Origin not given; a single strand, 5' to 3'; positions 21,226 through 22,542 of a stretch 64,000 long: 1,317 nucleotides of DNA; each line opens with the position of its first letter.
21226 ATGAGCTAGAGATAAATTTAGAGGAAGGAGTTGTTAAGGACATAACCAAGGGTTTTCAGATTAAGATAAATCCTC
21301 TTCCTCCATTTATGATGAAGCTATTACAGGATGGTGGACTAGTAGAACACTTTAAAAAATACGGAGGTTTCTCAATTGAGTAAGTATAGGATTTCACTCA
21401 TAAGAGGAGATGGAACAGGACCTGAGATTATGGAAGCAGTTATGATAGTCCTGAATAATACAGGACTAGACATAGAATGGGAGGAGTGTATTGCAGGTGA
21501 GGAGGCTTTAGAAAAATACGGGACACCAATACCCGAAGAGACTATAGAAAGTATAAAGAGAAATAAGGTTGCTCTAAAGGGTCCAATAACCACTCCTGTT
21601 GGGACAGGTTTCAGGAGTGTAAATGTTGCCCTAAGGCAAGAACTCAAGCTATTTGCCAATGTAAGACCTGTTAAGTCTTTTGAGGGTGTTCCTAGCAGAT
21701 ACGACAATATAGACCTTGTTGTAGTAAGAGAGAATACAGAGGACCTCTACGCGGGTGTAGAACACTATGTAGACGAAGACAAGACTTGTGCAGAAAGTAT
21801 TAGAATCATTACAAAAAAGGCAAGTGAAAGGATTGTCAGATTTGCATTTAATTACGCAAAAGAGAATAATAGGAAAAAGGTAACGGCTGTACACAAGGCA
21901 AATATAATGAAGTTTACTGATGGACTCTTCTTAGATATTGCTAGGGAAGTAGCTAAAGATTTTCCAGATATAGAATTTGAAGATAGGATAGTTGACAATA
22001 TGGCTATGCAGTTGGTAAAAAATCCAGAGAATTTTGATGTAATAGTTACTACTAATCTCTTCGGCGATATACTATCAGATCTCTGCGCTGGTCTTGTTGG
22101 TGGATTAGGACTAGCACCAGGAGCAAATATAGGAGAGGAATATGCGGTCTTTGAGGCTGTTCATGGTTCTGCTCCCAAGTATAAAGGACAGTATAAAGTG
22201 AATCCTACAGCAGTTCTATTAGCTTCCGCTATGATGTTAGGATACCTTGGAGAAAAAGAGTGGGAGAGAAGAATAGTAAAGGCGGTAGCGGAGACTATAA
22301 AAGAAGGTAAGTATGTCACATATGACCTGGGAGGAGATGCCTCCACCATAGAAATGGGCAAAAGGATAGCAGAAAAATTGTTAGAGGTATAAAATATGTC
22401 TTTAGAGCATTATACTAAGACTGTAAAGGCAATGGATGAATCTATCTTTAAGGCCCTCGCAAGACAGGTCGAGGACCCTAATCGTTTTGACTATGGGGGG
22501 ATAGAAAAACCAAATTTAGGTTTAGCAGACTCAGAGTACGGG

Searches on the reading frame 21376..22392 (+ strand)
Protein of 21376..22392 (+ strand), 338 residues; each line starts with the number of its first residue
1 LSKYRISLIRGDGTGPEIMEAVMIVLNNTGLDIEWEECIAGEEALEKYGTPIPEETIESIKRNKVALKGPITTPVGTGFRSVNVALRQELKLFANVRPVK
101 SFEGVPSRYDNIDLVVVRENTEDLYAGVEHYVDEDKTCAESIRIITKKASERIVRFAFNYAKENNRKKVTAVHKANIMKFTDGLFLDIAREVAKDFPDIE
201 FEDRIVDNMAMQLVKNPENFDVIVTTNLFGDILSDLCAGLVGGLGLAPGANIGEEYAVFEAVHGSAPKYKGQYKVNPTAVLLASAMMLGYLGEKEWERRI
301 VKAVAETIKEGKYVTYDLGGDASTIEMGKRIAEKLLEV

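Call 28: search_protein_families(library=pfam, proteins=[window:21376-22392:+], max_evalue=0.00001)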
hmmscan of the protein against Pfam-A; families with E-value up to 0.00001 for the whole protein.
window:21376-22392:+ (338 aa): 1 family
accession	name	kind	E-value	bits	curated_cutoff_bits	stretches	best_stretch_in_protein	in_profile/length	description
PF00180.25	Iso_dh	-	5.3e-113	378.3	27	1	6-331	2-348/348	Isocitrate/isopropylmalate dehydrogenase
